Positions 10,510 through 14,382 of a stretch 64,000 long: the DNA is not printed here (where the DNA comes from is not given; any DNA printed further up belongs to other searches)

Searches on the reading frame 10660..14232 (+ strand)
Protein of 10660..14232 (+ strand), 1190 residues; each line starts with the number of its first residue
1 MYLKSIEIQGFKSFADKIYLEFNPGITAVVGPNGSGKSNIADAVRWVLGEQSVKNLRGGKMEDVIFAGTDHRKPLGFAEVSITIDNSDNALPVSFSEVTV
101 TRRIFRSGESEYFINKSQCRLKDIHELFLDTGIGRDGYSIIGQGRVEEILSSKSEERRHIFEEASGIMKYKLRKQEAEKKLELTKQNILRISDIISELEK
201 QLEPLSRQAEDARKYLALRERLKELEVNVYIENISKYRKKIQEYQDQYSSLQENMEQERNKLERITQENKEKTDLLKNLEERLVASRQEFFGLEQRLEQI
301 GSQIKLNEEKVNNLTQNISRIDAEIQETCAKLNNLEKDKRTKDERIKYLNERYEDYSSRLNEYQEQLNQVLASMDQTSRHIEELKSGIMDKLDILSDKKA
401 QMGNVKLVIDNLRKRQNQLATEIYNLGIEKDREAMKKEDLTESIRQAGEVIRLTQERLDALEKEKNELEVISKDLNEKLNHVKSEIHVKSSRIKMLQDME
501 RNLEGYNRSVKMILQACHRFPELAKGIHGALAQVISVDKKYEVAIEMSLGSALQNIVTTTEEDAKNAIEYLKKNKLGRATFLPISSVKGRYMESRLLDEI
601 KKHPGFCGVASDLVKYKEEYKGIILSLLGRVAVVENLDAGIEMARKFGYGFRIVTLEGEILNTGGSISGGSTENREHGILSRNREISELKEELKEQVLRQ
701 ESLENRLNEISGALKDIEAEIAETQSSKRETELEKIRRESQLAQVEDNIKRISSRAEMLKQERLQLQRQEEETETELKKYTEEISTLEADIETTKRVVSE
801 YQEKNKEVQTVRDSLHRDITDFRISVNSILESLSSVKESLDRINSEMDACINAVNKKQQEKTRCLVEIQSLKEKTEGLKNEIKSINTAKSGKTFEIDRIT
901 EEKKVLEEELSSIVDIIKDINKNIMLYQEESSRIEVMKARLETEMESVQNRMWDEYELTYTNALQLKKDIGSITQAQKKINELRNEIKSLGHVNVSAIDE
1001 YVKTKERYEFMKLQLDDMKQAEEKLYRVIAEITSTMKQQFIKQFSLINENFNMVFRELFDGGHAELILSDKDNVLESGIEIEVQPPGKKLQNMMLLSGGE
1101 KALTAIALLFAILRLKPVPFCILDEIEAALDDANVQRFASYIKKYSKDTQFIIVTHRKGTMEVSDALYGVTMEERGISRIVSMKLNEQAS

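Call 65: search_protein_families(library=pfam, proteins=[window:10660-14232:+], max_evalue=0.00001)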
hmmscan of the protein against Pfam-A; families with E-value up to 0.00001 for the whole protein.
window:10660-14232:+ (1190 aa): 5 families
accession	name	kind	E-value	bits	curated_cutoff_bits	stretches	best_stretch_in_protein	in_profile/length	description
PF02463.25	SMC_N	-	8.1e-66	222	40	1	2-1178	1-219/220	RecF/RecN/SMC N terminal domain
PF06470.18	SMC_hinge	-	1e-33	116.6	22.5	1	525-644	2-116/116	SMC proteins Flexible Hinge Domain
PF13476.12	AAA_23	-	2.5e-14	54.8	27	1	5-280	1-201/201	AAA domain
PF13175.12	AAA_15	-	5.7e-13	49.7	32.1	1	1-374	1-278/374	AAA ATPase domain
PF13304.12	AAA_21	-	7.6e-10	39.8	27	0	26-75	1-55/304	AAA domain, putative AbiEii toxin, Type IV TA system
